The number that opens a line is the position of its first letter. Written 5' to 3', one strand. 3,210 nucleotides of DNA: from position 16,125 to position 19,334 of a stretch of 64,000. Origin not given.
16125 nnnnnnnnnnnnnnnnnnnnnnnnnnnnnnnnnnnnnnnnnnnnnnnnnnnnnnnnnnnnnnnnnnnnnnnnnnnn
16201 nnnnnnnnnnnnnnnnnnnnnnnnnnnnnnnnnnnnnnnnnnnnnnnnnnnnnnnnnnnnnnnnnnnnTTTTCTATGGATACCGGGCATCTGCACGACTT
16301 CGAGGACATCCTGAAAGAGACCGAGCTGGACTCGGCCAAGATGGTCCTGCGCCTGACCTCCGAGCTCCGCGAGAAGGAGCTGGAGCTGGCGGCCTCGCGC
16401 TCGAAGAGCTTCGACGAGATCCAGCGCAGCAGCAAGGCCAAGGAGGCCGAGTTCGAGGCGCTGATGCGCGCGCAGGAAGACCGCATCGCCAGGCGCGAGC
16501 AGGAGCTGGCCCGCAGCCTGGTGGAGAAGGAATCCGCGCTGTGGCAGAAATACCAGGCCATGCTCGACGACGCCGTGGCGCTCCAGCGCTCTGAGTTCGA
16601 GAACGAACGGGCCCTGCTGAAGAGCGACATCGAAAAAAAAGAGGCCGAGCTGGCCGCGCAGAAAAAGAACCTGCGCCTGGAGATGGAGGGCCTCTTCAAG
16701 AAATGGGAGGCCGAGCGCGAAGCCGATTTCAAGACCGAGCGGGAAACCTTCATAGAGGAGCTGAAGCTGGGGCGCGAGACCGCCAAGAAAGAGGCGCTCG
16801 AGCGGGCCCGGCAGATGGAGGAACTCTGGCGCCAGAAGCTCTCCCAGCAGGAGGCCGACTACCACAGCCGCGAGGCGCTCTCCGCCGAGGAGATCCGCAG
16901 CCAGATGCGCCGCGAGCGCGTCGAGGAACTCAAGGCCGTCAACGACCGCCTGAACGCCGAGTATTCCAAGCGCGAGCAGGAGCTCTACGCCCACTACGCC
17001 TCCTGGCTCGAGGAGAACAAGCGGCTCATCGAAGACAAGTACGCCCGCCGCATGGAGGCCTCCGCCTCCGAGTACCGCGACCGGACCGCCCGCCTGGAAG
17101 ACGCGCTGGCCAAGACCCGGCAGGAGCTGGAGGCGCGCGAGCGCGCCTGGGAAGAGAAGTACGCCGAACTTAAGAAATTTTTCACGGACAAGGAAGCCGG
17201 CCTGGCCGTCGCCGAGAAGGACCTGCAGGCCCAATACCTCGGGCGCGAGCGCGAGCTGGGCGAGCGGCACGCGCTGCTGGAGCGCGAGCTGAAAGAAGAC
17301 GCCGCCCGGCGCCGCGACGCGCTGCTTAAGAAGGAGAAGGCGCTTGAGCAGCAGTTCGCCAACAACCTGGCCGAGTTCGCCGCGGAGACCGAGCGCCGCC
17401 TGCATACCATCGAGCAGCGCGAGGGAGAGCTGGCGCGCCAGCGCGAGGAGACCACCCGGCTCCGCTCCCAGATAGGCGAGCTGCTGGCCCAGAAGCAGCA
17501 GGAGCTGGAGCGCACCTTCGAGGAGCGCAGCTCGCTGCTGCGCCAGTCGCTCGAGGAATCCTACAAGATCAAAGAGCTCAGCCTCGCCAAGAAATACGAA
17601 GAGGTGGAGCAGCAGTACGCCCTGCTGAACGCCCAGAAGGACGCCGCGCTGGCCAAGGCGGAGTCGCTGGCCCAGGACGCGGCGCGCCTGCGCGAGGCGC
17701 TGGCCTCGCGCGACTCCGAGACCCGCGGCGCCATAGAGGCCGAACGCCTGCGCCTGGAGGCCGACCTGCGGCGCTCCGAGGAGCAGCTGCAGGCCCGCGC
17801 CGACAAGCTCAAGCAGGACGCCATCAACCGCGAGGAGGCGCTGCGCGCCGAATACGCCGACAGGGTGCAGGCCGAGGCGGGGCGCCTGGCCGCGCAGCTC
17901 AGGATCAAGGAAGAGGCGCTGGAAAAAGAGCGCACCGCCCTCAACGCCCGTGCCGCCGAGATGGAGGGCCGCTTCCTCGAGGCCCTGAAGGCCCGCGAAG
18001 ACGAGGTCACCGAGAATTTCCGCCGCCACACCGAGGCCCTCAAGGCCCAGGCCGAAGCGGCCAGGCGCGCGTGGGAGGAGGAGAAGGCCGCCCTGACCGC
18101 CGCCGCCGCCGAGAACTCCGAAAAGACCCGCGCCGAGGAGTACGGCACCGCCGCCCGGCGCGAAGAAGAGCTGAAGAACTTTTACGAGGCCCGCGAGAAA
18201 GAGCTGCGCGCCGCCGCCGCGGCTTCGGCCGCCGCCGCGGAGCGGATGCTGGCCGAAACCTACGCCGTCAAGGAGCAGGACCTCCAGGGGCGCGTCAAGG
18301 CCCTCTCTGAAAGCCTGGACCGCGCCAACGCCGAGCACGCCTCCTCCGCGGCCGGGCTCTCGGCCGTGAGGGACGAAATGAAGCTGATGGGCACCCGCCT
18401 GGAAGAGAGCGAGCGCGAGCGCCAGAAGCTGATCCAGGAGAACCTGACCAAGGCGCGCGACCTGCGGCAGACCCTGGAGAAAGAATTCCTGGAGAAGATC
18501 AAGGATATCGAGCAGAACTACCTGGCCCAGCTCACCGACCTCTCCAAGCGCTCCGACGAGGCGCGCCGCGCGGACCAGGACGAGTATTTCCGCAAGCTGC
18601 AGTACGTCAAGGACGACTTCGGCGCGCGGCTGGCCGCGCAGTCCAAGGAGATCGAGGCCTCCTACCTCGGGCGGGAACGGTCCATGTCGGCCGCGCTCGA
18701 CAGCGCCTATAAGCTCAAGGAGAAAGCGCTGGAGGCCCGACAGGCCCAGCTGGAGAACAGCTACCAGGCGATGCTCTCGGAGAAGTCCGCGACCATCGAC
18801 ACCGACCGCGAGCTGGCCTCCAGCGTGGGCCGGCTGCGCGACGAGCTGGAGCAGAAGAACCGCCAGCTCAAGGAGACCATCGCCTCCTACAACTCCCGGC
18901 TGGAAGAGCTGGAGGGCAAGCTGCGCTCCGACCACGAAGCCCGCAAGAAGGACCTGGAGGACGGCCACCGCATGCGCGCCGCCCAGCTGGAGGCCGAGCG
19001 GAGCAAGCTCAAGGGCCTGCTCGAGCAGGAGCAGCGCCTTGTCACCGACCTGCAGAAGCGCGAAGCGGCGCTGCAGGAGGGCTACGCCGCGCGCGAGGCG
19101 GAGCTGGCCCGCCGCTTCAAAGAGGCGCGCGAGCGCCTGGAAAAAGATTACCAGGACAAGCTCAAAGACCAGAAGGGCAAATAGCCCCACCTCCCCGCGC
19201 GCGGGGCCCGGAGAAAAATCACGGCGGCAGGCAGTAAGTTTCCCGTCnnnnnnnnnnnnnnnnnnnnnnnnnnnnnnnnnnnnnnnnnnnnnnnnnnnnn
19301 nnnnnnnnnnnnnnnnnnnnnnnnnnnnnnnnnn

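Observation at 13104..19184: Tandem pair of about 1000-residue proline-free coiled-coil proteins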

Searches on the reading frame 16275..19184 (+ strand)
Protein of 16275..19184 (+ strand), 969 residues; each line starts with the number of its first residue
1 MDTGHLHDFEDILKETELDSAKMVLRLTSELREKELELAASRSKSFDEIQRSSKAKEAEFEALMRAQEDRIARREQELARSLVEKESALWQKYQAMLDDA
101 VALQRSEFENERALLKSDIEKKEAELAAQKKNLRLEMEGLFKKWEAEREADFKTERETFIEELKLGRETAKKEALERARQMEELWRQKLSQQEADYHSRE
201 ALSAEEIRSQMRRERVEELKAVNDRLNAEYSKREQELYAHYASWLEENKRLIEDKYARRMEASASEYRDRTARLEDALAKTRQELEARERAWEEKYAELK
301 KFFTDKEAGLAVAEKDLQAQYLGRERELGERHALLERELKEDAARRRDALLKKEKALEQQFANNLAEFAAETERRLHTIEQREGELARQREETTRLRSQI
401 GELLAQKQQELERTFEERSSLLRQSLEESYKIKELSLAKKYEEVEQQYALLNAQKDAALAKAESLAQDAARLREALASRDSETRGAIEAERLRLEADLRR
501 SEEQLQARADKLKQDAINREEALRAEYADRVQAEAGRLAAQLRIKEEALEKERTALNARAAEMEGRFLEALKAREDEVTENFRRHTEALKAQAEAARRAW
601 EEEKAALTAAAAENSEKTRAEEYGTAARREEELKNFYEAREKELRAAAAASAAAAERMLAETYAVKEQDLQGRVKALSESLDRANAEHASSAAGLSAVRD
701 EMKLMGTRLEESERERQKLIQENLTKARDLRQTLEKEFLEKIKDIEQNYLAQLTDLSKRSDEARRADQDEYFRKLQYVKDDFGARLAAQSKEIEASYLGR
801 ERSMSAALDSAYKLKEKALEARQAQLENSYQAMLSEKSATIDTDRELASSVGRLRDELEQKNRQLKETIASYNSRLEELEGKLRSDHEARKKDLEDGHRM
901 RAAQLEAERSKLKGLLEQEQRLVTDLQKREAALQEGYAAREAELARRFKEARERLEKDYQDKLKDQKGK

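Call 6: search_protein_families(library=pfam, proteins=[window:16275-19184:+], max_evalue=1)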
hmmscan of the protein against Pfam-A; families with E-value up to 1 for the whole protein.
window:16275-19184:+ (969 aa): 0 families

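Call 13: find_homologous_proteins(query=window:16275-19184:+)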
Query window:16275-19184:+ (969 aa): 49 proteins with E <= 0.001 among 8000 candidates.
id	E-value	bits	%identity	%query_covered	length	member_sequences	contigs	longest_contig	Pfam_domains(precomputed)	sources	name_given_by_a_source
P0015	0.0e+0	1673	89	100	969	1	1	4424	-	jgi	jgi:hypothetical protein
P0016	0.0e+0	1460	79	99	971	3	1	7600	-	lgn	-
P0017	0.0e+0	1457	78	99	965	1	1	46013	-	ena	-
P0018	0.0e+0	1452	79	99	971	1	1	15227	-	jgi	jgi:uncharacterized protein YoxC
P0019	0.0e+0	1426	76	99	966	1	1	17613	-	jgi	jgi:hypothetical protein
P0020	0.0e+0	1408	76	99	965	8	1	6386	-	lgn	-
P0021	0.0e+0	1407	75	99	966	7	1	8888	-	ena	-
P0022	0.0e+0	1403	76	99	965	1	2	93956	-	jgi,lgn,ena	-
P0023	0.0e+0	1385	74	100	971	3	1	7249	-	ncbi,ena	-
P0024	0.0e+0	1290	71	100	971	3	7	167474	-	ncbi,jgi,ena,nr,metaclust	ncbi:MAG: hypothetical protein A2X31_00410 [Elusimicrobia bacterium GWB2_63_22]|nr:MAG: hypothetical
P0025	0.0e+0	1277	70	100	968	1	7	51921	-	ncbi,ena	-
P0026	0.0e+0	1254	70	99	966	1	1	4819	-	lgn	-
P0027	0.0e+0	1239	68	99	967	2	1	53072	-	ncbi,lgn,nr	ncbi:MAG: hypothetical protein HY952_05290 [Elusimicrobia bacterium]|nr:hypothetical protein [Elusim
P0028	0.0e+0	1238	69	99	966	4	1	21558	-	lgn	-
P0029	0.0e+0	1229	68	99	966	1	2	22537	-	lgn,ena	-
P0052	2.0e-197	677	46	99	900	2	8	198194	-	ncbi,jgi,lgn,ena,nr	ncbi:MAG: hypothetical protein A2X28_03370 [Elusimicrobia bacterium GWA2_56_46]|nr:MAG: hypothetical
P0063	4.2e-114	401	34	99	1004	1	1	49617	-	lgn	-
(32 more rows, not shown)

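Call 15: find_encoding_contigs(protein=P0024, flank=10000, max_places=1)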
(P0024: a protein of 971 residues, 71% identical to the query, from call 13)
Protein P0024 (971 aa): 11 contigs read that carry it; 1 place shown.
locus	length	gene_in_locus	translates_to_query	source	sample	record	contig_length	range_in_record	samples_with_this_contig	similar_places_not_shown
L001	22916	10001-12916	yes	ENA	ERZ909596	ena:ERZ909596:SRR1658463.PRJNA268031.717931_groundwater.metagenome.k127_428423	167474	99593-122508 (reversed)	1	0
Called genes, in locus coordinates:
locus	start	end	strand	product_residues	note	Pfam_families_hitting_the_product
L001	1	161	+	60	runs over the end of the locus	-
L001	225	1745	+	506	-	PF00675:Peptidase_M16, PF05193:Peptidase_M16_C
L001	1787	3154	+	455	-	PF00675:Peptidase_M16, PF05193:Peptidase_M16_C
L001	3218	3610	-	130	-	PF01643:Acyl-ACP_TE (weak), PF13279:4HBT_2, PF03061:4HBT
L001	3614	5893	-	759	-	PF17680:FlgO, PF03783:CsgG (weak), PF13385:Laminin_G_3, PF10102:DUF2341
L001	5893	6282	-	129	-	PF01894:YjbQ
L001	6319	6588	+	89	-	PF00830:Ribosomal_L28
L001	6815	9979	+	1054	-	-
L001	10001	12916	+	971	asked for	-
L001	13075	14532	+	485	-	PF03435:Sacchrp_dh_NADP, PF16653:Sacchrp_dh_C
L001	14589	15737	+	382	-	PF00278:Orn_DAP_Arg_deC, PF01168:Ala_racemase_N (weak), PF02784:Orn_Arg_deC_N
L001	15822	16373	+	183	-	PF01862:PvlArgDC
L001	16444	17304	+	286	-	PF00491:Arginase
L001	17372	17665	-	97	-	-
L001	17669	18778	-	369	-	PF02737:3HCDH_N, PF00725:3HCDH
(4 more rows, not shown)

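Call 16: find_encoding_contigs(protein=P0052, flank=10000, max_places=1)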
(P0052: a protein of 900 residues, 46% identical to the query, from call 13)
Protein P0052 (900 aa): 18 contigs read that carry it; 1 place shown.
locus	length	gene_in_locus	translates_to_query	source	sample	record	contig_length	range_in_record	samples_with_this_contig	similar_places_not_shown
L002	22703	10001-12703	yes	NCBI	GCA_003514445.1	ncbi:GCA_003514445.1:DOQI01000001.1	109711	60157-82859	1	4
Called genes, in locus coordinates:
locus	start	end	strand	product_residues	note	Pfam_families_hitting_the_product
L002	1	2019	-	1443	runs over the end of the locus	PF05048:NosD (faint), PF13229:Beta_helix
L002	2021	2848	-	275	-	PF13506:Glyco_transf_21 (weak), PF13641:Glyco_tranf_2_3, PF00535:Glycos_transf_2, PF10111:Glyco_tranf_2_2 (faint)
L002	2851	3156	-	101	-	-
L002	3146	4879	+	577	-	PF00675:Peptidase_M16 (weak), PF05193:Peptidase_M16_C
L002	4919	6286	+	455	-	PF00675:Peptidase_M16, PF05193:Peptidase_M16_C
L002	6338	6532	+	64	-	PF00830:Ribosomal_L28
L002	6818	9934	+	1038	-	-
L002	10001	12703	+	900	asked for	-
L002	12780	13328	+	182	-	PF01862:PvlArgDC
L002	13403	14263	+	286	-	PF00491:Arginase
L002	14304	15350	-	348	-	PF02450:LCAT (faint)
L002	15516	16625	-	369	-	PF02737:3HCDH_N, PF00725:3HCDH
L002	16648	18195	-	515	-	-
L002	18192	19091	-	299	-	PF02899:Phage_int_SAM_1, PF13495:Phage_int_SAM_4 (faint), PF00589:Phage_integrase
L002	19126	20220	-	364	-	PF00154:RecA_N, PF08423:Rad51, PF06745:ATPase (weak), PF13481:AAA_25 (faint), PF27531:MT3502_N (weak), PF21096:RecA_C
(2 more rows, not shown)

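Call 17: find_encoding_contigs(protein=P0063, flank=10000, max_places=1)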
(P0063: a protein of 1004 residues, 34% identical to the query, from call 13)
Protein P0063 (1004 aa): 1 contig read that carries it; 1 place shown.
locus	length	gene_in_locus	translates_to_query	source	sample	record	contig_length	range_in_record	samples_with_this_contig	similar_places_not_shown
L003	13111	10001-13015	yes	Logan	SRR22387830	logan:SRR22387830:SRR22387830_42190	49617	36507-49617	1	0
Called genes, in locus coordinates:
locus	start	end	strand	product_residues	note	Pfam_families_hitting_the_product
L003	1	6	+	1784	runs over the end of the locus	-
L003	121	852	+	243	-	PF18912:DZR_2, PF00156:Pribosyltran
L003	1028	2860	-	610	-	PF00989:PAS (weak), PF13188:PAS_8 (weak), PF00512:HisKA, PF02518:HATPase_c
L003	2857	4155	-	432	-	PF03446:NAD_binding_2, PF03721:UDPG_MGDP_dh_N, PF00984:UDPG_MGDP_dh, PF03720:UDPG_MGDP_dh_C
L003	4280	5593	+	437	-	PF03721:UDPG_MGDP_dh_N, PF00984:UDPG_MGDP_dh, PF03720:UDPG_MGDP_dh_C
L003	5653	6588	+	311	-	PF01370:Epimerase, PF04321:RmlD_sub_bind, PF07993:NAD_binding_4 (faint), PF16363:GDP_Man_Dehyd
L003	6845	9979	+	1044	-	-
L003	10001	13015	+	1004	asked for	-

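Call 19: find_related_loci(query=A1, collection=genome_contigs, flank=8000)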
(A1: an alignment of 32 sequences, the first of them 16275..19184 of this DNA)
Query A1 (969 aa) in genome_contigs; peptide patterns used: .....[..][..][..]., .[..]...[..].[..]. (x = any residue, [..] = any of these).
135 stretches matched a pattern; 60 encode a relative of the query (tblastn E <= 1e-3); 57 distinct loci.
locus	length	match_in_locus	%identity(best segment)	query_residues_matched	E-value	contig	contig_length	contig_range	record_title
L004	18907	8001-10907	94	1-969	0e+0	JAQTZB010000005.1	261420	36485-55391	MAG: Elusimicrobiales bacterium isolate STC_50 NODE_79_length_261420_cov_7.361965_Sandtown_C, whole genome shotgun seque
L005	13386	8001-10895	84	5-969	0e+0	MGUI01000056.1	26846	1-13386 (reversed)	MAG: Elusimicrobia bacterium GWD2_63_28 gwd2_scaffold_520, whole genome shotgun sequence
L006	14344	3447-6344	76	3-968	0e+0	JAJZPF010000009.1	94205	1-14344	MAG: bacterium isolate SKS1.bin115 NODE_340_length_94205_cov_7.328727, whole genome shotgun sequence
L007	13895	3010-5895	75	8-969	0e+0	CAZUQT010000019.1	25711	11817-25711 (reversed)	MAG TPA_asm: uncultured Elusimicrobiaceae bacterium isolate SRP302447_co3_112 genome assembly, contig: NODE_5198_length_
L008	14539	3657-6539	75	8-968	0e+0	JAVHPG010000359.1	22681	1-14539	MAG: Elusimicrobiales bacterium isolate WB_59_14 NODE_860_length_22681_cov_8.540529, whole genome shotgun sequence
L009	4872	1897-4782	77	8-969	0e+0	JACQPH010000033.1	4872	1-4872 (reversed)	MAG: Elusimicrobia bacterium isolate NC_groundwater_1302_Ag_S-0.2um_62_53 S_p2_S4_coassembly_k141_966404, whole genome s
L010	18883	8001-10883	77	7-967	0e+0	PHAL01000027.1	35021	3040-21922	MAG: Elusimicrobia bacterium HGW-Elusimicrobia-3 08E140C01_scaffold_869, whole genome shotgun sequence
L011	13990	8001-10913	75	1-969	0e+0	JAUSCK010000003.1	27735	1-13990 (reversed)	MAG: Elusimicrobiota bacterium isolate E14_concoct.bin.112_sub E14_k141_1156507, whole genome shotgun sequence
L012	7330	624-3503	74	8-967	0e+0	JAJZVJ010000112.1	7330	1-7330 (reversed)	MAG: bacterium isolate SKS5.bin41 NODE_19943_length_7330_cov_1.367486, whole genome shotgun sequence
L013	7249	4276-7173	74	4-969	0e+0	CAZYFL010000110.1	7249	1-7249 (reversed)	MAG TPA_asm: uncultured Elusimicrobiaceae bacterium isolate binchicken_co248_98 genome assembly, contig: NODE_16390_leng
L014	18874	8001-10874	72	8-965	0e+0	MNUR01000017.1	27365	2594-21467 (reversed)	MAG: Elusimicrobia bacterium CG1_02_56_21 cg1_0.2_scaffold_1220_c, whole genome shotgun sequence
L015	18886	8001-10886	71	4-965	0e+0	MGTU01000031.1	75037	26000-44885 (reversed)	MAG: Elusimicrobia bacterium GWA2_61_42 gwa2_scaffold_891, whole genome shotgun sequence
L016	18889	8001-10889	70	3-965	0e+0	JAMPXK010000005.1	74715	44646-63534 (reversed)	MAG: Elusimicrobiales bacterium isolate R2F_R2FSRR_metabat.29 R2F_C164, whole genome shotgun sequence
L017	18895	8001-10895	70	1-965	0e+0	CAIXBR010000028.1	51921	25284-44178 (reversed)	MAG: uncultured Elusimicrobia bacterium isolate AlinenLipids_bin-3311 genome assembly, contig: bin-3311:028/132, whole g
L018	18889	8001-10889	70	3-965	0e+0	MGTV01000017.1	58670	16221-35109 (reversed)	MAG: Elusimicrobia bacterium GWA2_62_23 gwa2_scaffold_1689, whole genome shotgun sequence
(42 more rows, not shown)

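Call 23: search_solved_structures(query=A1, max_evalue=0.01)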
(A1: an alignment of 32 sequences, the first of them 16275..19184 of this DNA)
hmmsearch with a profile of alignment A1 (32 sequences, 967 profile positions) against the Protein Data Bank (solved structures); distinct sequences matched with E-value up to 0.01: 2.
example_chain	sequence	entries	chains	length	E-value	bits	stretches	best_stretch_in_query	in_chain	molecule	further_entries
5fiy_A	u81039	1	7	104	0.0026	19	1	646-724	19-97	PRKC APOPTOSIS WT1 REGULATOR PROTEIN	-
3ok8_A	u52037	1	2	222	0.0028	18.9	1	199-349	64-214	Brain-specific angiogenesis inhibitor 1-associated protein 2-like protein 2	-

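Call 24: search_protein_families(library=ncbifam, proteins=[window:16275-19184:+], max_evalue=1)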
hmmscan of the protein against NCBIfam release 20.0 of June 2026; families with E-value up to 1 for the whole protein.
window:16275-19184:+ (969 aa): 0 families

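Call 50: predict_structure(alignment_id=A1)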
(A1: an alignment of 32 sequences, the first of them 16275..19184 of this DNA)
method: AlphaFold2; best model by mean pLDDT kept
length: 969 residues; sequences in the alignment: 32
mean_pLDDT: 70.3   pTM: 0.23
mean pLDDT of the five models: 70.3, 69.9, 67.4, 65.1, 54.0
residues with pLDDT >= 90: 0; 70-90: 622; 50-70: 307; < 50: 40
segments of 3 or more residues with pLDDT < 50: 1-9, 206-211, 429-431
pLDDT, mean of each block of 10 residues (from residue 1): 43 55 66 67 60 67 74 78 79 81 80 79 77 77 77 73 69 69 69 56 49 55 67 74 77 77 76 80 82 83 81 80 77 76 74 76 75 74 71 70 64 53 50 57 68 73 75 71 70 76 77 77 77 76 74 67 57 52 50 51 58 67 69 75 73 73 76 79 74 72 72 64 56 56 57 59 65 73 73 73 71 70 71 70 73 78 81 81 80 79 78 81 79 72 75 72 56
secondary structure, 60 per line:
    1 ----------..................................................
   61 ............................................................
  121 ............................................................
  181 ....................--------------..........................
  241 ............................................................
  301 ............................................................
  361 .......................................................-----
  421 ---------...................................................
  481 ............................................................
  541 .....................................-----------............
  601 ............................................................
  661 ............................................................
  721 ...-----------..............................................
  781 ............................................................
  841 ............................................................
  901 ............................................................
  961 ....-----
elements in order (helices of 4 or more, strands of 3 or more residues): H11-200 H215-415 H430-577 H589-723 H735-964
